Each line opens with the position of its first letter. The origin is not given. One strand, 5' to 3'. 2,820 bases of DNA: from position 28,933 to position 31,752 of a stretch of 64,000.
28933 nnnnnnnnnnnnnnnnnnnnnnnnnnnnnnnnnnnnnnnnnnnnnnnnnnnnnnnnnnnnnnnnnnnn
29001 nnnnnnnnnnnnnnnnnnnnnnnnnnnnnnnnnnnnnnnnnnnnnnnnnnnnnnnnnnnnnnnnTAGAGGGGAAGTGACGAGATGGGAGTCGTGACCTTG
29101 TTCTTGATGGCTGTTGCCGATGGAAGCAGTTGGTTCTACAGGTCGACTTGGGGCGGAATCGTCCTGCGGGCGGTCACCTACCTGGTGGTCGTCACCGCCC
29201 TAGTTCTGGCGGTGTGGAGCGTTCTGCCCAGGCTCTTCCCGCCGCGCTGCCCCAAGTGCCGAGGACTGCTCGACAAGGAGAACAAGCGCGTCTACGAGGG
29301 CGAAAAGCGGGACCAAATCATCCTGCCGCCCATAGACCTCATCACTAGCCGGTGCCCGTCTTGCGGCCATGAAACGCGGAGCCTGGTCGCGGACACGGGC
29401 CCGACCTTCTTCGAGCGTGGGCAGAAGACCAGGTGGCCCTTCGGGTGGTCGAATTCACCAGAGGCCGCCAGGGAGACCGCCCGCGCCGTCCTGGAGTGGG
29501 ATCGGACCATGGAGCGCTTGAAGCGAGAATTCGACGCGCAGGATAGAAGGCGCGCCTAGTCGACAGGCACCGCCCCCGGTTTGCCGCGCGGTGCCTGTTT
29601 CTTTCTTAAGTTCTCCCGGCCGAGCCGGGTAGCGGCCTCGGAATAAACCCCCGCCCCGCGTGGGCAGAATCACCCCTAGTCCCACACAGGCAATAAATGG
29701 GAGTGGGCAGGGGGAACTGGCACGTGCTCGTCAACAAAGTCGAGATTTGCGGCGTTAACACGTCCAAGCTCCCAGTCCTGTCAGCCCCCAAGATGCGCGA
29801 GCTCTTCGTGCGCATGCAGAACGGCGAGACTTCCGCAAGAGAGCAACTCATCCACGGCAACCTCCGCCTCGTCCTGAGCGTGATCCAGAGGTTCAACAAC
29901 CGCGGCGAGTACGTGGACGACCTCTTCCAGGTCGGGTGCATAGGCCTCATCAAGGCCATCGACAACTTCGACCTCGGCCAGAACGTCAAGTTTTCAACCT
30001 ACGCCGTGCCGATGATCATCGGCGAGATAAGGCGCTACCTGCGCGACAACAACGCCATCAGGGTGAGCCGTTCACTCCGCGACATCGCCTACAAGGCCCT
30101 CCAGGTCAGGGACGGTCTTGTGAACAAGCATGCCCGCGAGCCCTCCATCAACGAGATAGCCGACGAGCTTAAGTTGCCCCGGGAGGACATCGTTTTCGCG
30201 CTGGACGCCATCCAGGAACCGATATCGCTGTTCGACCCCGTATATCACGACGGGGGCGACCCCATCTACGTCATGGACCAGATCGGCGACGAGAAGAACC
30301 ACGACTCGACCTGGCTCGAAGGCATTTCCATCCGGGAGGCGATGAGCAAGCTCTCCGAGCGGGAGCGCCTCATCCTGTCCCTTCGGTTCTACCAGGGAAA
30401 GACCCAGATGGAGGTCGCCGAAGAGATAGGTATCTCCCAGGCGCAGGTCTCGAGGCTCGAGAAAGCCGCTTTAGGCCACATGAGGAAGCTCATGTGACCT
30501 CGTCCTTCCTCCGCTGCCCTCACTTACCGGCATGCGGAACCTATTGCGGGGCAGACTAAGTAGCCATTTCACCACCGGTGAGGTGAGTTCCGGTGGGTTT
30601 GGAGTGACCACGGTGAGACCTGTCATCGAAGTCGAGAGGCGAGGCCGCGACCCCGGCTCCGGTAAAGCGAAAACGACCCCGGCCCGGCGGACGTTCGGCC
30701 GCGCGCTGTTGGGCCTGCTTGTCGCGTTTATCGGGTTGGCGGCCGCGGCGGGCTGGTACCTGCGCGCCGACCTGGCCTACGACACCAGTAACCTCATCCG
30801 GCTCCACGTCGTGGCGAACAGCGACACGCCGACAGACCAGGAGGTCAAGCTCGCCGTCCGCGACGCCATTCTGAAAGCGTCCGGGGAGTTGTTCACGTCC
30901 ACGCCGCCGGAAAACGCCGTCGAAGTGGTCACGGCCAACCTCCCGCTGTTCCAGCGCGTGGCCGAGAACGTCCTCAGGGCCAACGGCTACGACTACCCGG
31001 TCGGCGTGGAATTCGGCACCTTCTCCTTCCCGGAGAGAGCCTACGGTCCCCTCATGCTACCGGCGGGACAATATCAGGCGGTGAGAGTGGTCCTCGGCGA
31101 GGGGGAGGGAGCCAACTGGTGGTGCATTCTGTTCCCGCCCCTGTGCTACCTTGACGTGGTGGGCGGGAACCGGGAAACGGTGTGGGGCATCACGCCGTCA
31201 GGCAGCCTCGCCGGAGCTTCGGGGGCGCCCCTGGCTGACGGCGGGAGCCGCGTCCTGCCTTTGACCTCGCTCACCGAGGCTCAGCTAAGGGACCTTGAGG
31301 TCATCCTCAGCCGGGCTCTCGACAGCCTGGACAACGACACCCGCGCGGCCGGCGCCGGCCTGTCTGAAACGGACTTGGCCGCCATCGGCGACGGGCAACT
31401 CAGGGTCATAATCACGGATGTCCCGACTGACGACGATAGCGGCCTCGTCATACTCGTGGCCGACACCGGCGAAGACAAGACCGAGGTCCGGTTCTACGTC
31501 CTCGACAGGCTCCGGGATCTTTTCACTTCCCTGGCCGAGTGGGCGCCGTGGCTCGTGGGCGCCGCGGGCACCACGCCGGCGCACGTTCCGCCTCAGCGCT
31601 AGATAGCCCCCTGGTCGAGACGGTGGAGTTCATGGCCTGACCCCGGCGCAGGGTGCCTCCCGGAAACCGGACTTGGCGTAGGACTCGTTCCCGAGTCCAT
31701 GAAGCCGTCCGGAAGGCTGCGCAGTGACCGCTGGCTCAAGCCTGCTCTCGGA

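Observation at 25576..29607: Five-gene accessory block inserted at the sigE-sigG junction: candidate uncharacterised signalling module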

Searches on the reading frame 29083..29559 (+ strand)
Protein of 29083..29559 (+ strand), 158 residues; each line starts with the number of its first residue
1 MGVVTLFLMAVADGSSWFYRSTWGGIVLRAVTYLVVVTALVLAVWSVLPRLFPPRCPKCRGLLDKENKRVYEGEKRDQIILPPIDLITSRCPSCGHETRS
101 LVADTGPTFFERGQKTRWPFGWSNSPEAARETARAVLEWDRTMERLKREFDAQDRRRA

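Call 3: search_protein_families(library=pfam, proteins=[window:29083-29559:+], max_evalue=0.01)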
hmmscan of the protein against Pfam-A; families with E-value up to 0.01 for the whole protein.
window:29083-29559:+ (158 aa): 2 families
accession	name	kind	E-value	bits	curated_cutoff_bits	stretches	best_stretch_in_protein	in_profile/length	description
PF24460.1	DUF7575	-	0.0014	18.4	28.5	0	88-98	3-13/28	Domain of unknown function (DUF7575)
PF18912.6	DZR_2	-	0.0034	17.6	27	0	49-62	3-16/56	Double zinc ribbon domain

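Call 4: search_protein_families(library=ncbifam, proteins=[window:29083-29559:+], max_evalue=0.01)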
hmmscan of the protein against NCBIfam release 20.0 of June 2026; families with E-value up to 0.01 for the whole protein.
window:29083-29559:+ (158 aa): 0 families

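Call 8: find_encoding_contigs(protein=window:29083-29559:+, flank=10000, max_places=10)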
Protein window:29083-29559:+ (158 aa): 3 contigs read that carry it; 3 places shown.
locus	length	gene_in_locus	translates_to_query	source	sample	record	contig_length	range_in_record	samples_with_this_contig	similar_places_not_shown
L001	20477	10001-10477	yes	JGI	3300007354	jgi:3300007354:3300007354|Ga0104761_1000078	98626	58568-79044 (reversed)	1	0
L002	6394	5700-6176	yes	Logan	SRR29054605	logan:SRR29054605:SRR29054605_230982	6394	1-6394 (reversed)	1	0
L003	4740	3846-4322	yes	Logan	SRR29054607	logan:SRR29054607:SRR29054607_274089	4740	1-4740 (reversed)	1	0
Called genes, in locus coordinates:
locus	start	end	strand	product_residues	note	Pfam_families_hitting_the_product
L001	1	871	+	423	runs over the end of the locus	PF00275:EPSP_synthase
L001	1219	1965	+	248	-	PF08478:POTRA_1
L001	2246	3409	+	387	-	PF02491:SHS2_FTSA, PF06723:MreB_Mbl, PF14450:FtsA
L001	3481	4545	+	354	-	PF00091:Tubulin, PF12327:FtsZ_C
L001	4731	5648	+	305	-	PF03419:Peptidase_U4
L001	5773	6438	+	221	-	PF04542:Sigma70_r2, PF04545:Sigma70_r4, PF01381:HTH_3 (weak)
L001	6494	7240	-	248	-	PF13237:Fer4_10, PF13247:Fer4_11, PF12838:Fer4_7, PF12837:Fer4_6 (weak), PF13237:Fer4_10 (weak), PF14697:Fer4_21 (weak), PF00037:Fer4 (weak), PF12838:Fer4_7 (weak), +6 more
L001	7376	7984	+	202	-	PF04542:Sigma70_r2, PF07638:Sigma70_ECF (weak), PF08281:Sigma70_r4_2, PF04545:Sigma70_r4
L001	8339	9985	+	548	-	PF04893:Yip1, PF10502:Peptidase_S26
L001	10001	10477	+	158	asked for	-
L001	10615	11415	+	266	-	PF04542:Sigma70_r2, PF04539:Sigma70_r3 (weak), PF04545:Sigma70_r4, PF08281:Sigma70_r4_2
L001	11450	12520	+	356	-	PF09551:Spore_II_R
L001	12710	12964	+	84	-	PF05239:PRC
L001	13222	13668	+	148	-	PF22811:Zn_ribbon_NrdR, PF03477:ATP-cone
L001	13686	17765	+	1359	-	PF00317:Ribonuc_red_lgN, PF14890:Intein_splicing, PF14528:LAGLIDADG_3, PF02867:Ribonuc_red_lgC, PF12637:TSCPD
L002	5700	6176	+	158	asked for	-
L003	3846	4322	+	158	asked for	-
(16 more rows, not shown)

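Call 40: find_homologous_proteins(query=A4, max_evalue=0.001)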
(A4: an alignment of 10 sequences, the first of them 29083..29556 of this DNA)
Query A4 (10 sequences) (158 aa, profile of the alignment): 11 proteins with E <= 0.001 among 8000 candidates.
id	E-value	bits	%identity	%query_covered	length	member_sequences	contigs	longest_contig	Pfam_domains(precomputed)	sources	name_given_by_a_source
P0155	2.8e-54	200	100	100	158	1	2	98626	-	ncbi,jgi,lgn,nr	ncbi:MAG: hypothetical protein C4551_00900 [Bacillota bacterium]|nr:MAG: hypothetical protein C4551_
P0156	6.7e-49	183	35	77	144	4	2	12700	-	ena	-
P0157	5.1e-48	180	33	82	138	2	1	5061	-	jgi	-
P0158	3.6e-46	174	36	66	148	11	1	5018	-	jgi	-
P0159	2.9e-44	168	35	79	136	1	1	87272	-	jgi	jgi:hypothetical protein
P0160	1.1e-42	163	37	81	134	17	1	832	-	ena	-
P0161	4.7e-42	161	34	81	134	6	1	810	-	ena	-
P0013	8.3e-38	147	48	86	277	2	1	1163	PF10502.15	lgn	-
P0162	1.9e-36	142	32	79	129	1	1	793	-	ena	-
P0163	2.7e-34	135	33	80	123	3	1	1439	-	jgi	-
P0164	1.9e-32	130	31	81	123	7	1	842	-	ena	-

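Call 41: find_encoding_contigs(protein=P0159, flank=10000, max_places=4)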
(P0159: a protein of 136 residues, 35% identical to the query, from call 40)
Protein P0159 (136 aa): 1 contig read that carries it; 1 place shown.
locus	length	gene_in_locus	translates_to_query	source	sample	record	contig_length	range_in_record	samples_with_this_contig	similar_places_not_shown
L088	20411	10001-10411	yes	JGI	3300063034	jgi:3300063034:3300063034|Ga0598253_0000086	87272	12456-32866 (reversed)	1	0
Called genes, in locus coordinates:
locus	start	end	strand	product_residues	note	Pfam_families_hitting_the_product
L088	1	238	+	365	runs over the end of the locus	PF01098:FTSW_RODA_SPOVE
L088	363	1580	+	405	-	PF03033:Glyco_transf_28, PF13579:Glyco_trans_4_4, PF13439:Glyco_transf_4 (weak), PF04101:Glyco_tran_28_C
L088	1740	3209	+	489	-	PF01225:Mur_ligase, PF08245:Mur_ligase_M, PF02875:Mur_ligase_C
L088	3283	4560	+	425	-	PF00275:EPSP_synthase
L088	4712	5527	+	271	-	PF08478:POTRA_1, PF03799:FtsQ_DivIB_C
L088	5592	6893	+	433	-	PF14450:FtsA, PF11104:PilM_2 (faint), PF02491:SHS2_FTSA, PF06723:MreB_Mbl, PF14450:FtsA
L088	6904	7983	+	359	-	PF00091:Tubulin, PF12327:FtsZ_C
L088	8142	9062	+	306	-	PF03419:Peptidase_U4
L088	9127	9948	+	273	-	PF04542:Sigma70_r2, PF04545:Sigma70_r4, PF01381:HTH_3 (weak)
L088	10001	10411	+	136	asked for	-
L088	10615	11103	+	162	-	-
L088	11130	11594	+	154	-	-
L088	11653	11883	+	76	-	-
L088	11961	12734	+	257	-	PF04542:Sigma70_r2, PF04539:Sigma70_r3 (weak), PF08281:Sigma70_r4_2 (weak), PF04545:Sigma70_r4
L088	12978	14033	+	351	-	PF09551:Spore_II_R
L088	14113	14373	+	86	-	PF05239:PRC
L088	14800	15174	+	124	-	PF03477:ATP-cone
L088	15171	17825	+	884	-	PF00317:Ribonuc_red_lgN, PF02867:Ribonuc_red_lgC, PF12637:TSCPD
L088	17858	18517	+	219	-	-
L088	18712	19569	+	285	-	PF02578:Cu-oxidase_4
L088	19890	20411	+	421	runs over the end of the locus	PF26018:BSH_RND_rel, PF25989:YknX_C (faint)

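Call 61: predict_structure(alignment_id=A5)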
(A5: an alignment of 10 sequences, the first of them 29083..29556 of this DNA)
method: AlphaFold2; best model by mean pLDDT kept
length: 158 residues; sequences in the alignment: 10
mean_pLDDT: 72.3   pTM: 0.37
mean pLDDT of the five models: 72.3, 71.9, 69.1, 65.3, 63.8
residues with pLDDT >= 90: 19; 70-90: 80; 50-70: 41; < 50: 18
segments of 3 or more residues with pLDDT < 50: 107-122
pLDDT, mean of each block of 10 residues (from residue 1): 54 54 70 91 82 84 86 62 80 88 57 39 62 79 89 84
secondary structure, 60 per line:
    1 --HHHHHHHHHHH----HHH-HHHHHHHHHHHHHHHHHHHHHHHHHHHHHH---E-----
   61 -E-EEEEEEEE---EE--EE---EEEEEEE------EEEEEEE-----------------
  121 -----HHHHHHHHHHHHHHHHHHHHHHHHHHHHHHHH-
elements in order: H3-13 H22-51 E64-71 E84-90 E97-103 H126-157

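Call 65: search_protein_families(library=pfam, proteins=[L088:10001-10408:+, L088:11653-11880:+, L088:11130-11591:+], max_evalue=1)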
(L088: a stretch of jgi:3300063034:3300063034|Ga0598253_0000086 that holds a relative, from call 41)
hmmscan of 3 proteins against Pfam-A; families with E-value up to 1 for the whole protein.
L088:10001-10408:+ (136 aa): 14 families
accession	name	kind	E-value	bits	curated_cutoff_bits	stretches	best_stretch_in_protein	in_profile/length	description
PF14149.11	YhfH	-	0.033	14.5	27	1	33-48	14-29/37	YhfH-like protein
PF14260.11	zf-C4pol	-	0.068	13.9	28.9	0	20-51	30-62/70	C4-type zinc-finger of DNA polymerase delta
PF14952.11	zf-tcix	-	0.088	12.8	31.2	1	29-40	8-18/42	Putative treble-clef, zinc-finger, Zn-binding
PF13240.11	Zn_Ribbon_1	-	0.11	12.7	25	0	70-77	2-9/23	zinc-ribbon domain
PF24463.1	DUF7577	-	0.12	12.5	28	0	69-78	4-13/27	Domain of unknown function (DUF7577)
PF14569.12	zf-UDP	-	0.22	12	27.1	1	12-49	29-67/78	Zinc-binding RING-finger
PF18912.6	DZR_2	-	0.22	11.8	27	0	32-48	36-52/56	Double zinc ribbon domain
PF07282.18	Cas12f1-like_TNB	-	0.23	12.1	26.3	0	33-45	29-53/60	Cas12f1-like, TNB domain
PF13248.11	Zn_ribbon_3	-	0.23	11.4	27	0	33-41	3-25/26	zinc-ribbon domain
PF12773.13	DZR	-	0.27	11.9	27.3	0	33-77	13-34/45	Double zinc ribbon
PF09297.16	Zn_ribbon_NUD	-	0.38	11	24.8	0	35-46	6-17/32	NADH pyrophosphatase zinc ribbon domain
PF24460.1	DUF7575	-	0.51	10.2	28.5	0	33-45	4-16/28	Domain of unknown function (DUF7575)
PF12669.12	FeoB_associated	-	0.67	10.7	27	1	10-40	5-38/44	FeoB-associated Cys-rich membrane protein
PF14803.11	Zn_ribbon_Nudix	-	0.98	9.8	25.6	0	66-74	21-29/34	Nudix N-terminal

L088:11653-11880:+ (76 aa): 9 families
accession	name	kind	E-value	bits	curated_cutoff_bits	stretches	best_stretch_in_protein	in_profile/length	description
PF13248.11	Zn_ribbon_3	-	0.037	13.9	27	1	36-43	2-9/26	zinc-ribbon domain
PF12760.12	Zn_ribbon_IS1595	-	0.039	14.4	25.4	0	38-48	20-30/46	Transposase zinc-ribbon domain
PF02591.20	Zn_ribbon_9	-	0.074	13.6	29.1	1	36-45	23-32/33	C4-type zinc ribbon domain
PF14353.12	CpXC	-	0.1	13.1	25.4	0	34-44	35-45/121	CpXC protein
PF03367.19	Zn_ribbon_ZPR1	-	0.14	12.1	23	1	9-43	8-42/56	ZPR1 zinc-finger domain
PF24460.1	DUF7575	-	0.14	12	28.5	1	37-44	4-11/28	Domain of unknown function (DUF7575)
PF05876.18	GpA_ATPase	-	0.15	12.1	25.6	1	8-45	195-232/247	Phage terminase large subunit gpA, ATPase domain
PF02892.21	zf-BED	-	0.16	12.4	20.6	1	24-44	2-24/44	BED zinc finger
PF23903.1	Phage_zn_bind_2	-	0.48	10.8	27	0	7-17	3-13/44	Phage zinc binding domain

L088:11130-11591:+ (154 aa): 0 families

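Call 66: fold_search(model_id=the predicted structure, library=pdb)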
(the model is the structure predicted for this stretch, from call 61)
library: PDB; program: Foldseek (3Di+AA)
matches with E <= 10: 395; with E <= 0.001: 0
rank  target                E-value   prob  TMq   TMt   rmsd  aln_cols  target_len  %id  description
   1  9gex_D                1.8e-01  0.63  0.16  0.18   5.9        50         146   12  Escherichia coli NrdR with unocuppied outer nucleotide-binding site (released 2026-02-18)
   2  2qkd                  2.3e-01  0.85  0.21  0.10   4.5        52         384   21  Crystal structure of tandem ZPR1 domains (released 2007-08-07)
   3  9gex_A                3.7e-01  0.63  0.20  0.21   3.8        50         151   16  Escherichia coli NrdR with unocuppied outer nucleotide-binding site (released 2026-02-18)
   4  5yzg_Y                3.7e-01  0.23  0.20  0.16  21.1       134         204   16  The Cryo-EM Structure of Human Catalytic Step I Spliceosome (C complex) at 4.1 angstrom resolution (released 2018-08-08)
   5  2f4m_A                4.7e-01  0.66  0.21  0.12   6.9        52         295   15  The Mouse PNGase-HR23 Complex Reveals a Complete Remodulation of the Protein-Protein Interface Compared to its Yeast O (released 2006-03-07)
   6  9e6q_Ah               4.7e-01  0.60  0.22  0.35   7.8        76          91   10  Cryo-EM structure of the Pyrobaculum calidifontis 50S ribosomal subunit in complex with Dri (released 2024-11-20)
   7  9gex_B                4.7e-01  0.41  0.17  0.19   5.9        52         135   12  Escherichia coli NrdR with unocuppied outer nucleotide-binding site (released 2026-02-18)
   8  9gex_C                5.4e-01  0.57  0.20  0.22   3.3        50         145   16  Escherichia coli NrdR with unocuppied outer nucleotide-binding site (released 2026-02-18)
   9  9fxk_A                5.7e-01  0.63  0.19  0.20   3.2        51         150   18  Transcription repressor NrdR from E. coli, AMPPNP/ATP-bound state (released 2025-03-19)
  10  6j6q_F                5.7e-01  0.20  0.20  0.19  28.1       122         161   17  Cryo-EM structure of the yeast B*-b2 complex at an average resolution of 3.7 angstrom (released 2019-04-24)
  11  9jqr_A                6.1e-01  0.18  0.20  0.07  28.1       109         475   17  Cryo-EM structure of the Vgamma9Vdelta2 TCR-engaged BTN3A1-BTN3A2-BTN2A1 complex (released 2025-06-18)
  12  3esw_A                6.1e-01  0.12  0.17  0.10  14.3       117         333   15  Complex of yeast PNGase with GlcNAc2-IAc. (released 2008-11-11)
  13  9a6n_B                6.5e-01  0.30  0.16  0.17   6.0        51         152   12  Integrative model of SOJ-NRDR by crosslinking MS and deep learning (released 2024-09-18)
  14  2f4o_A                7.4e-01  0.28  0.18  0.11   7.4        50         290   16  The Mouse PNGase-HR23 Complex Reveals a Complete Remodulation of the Protein-Protein Interface Compared to its Yeast O (released 2006-03-07)
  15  7p37_A                7.9e-01  0.35  0.18  0.19   6.3        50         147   22  Streptomyces coelicolor ATP-loaded NrdR (released 2022-05-11)
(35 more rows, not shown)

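Call 79: search_protein_families(library=padloc, proteins=[window:29083-29559:+], max_evalue=0.01)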
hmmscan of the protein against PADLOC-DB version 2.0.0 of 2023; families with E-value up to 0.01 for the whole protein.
window:29083-29559:+ (158 aa): 0 families

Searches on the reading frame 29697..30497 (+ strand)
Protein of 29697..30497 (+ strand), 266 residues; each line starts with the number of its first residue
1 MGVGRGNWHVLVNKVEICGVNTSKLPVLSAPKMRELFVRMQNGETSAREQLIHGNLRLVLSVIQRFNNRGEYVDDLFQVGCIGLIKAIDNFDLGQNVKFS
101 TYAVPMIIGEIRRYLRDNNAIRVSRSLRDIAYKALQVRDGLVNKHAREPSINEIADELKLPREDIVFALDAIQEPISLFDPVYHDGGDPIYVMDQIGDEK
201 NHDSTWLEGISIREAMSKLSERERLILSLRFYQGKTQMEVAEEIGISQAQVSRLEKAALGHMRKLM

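Call 3: search_protein_families(library=pfam, proteins=[window:29697-30497:+], max_evalue=0.01)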
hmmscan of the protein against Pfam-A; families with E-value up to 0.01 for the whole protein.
window:29697-30497:+ (266 aa): 10 families
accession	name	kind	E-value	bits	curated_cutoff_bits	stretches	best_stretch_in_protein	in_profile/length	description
PF04542.20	Sigma70_r2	-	3.7e-19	68.7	24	1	51-119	1-69/71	Sigma-70 region 2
PF04545.22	Sigma70_r4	-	3.5e-18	65.3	24.1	1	215-264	1-50/50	Sigma-70, region 4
PF04539.22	Sigma70_r3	-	1.1e-09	38.7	25.3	1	134-178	6-50/78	Sigma-70 region 3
PF08281.18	Sigma70_r4_2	-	3.5e-08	33.4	25.7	1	211-253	3-45/54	Sigma-70, region 4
PF13384.12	HTH_23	-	5e-05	23.4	24.6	1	219-254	2-37/50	Homeodomain-like domain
PF00196.25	GerE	-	0.00028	20.9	23.5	1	218-252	2-35/57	Bacterial regulatory proteins, luxR family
PF01381.28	HTH_3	-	0.00032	21.1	23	1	233-256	8-31/55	Helix-turn-helix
PF13518.12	HTH_28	-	0.00082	19.8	25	0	228-256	6-34/52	Helix-turn-helix domain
PF13560.12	HTH_31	-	0.00089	20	27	1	229-258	9-38/64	Helix-turn-helix domain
PF16509.11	KORA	-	0.0061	17.2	26.7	0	212-261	9-57/84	TrfB plasmid transcriptional repressor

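Call 4: search_protein_families(library=ncbifam, proteins=[window:29697-30497:+], max_evalue=0.01)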
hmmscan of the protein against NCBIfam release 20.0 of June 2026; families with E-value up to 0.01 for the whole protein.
window:29697-30497:+ (266 aa): 83 families (the best 25 are shown)
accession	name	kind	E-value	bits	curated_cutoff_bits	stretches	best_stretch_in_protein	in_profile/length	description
TIGR02850.1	spore_sigG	equivalog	8.8e-151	500.5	457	1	13-265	1-253/254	RNA polymerase sporulation sigma factor SigG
NF006071.0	PRK08215.1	equivalog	1.6e-146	486.7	372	1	12-265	3-256/258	RNA polymerase sporulation sigma factor SigG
NF004052.0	PRK05572.1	subfamily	4.7e-93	311.3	311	1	26-265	12-249/252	SigF/SigG family RNA polymerase sporulation sigma factor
TIGR02885.1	spore_sigF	equivalog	1.3e-92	309.8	321.45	1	38-264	3-229/231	RNA polymerase sporulation sigma factor SigF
TIGR02980.1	SigBFG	subfamily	5.1e-83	278.2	234.35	1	45-264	2-224/227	SigB/SigF/SigG family RNA polymerase sigma factor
NF005514.0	PRK07122.1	subfamily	1.2e-43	149.2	372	1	45-264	39-261/264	RNA polymerase sigma factor SigF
NF005644.0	PRK07408.1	subfamily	1.9e-41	142.4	261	1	38-266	19-253/258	RNA polymerase sigma factor SigF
TIGR02941.1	Sigma_B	equivalog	3.9e-39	134.6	315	1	41-264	24-251/255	RNA polymerase sigma factor SigB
NF004471.0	PRK05803.1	subfamily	9.3e-37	126.5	252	2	28-129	32-133/235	RNA polymerase sporulation sigma factor SigK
NF006158.0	PRK08301.1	equivalog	6.3e-36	124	339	2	15-128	28-141/241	RNA polymerase sporulation sigma factor SigE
TIGR02937.1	sigma70-ECF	superfamily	1.4e-35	122.3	42.9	1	46-265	1-164/165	sigma-70 family RNA polymerase sigma factor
TIGR02835.1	spore_sigmaE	equivalog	9.9e-34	116.8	348.6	2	16-127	22-133/234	RNA polymerase sporulation sigma factor SigE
NF006666.0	PRK09210.1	equivalog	3.9e-33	115.3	572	1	23-263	109-357/370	RNA polymerase sigma factor RpoD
TIGR02479.1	FliA_WhiG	subfamily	7.2e-33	114.2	189.6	1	73-266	26-223/224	FliA/WhiG family RNA polymerase sigma factor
TIGR02846.1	spore_sigmaK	equivalog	8.3e-33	113.8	298.65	2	28-129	30-131/227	RNA polymerase sporulation sigma factor SigK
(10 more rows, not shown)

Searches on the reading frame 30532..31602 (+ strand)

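Call 3: search_protein_families(library=pfam, proteins=[window:30532-31602:+], max_evalue=0.01)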
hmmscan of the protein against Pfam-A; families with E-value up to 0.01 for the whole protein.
window:30532-31602:+ (356 aa): 1 family
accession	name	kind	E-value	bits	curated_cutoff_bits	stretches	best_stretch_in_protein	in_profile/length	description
PF09551.15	Spore_II_R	-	8.2e-45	152.9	25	1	86-209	2-126/128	Stage II sporulation protein R (spore_II_R)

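Call 4: search_protein_families(library=ncbifam, proteins=[window:30532-31602:+], max_evalue=0.01)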
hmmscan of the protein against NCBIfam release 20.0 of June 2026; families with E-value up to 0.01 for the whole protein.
window:30532-31602:+ (356 aa): 1 family
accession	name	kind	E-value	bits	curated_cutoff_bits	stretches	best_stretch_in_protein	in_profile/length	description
TIGR02837.1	spore_II_R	equivalog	1.7e-47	161.1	151.9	1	84-213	35-165/168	stage II sporulation protein R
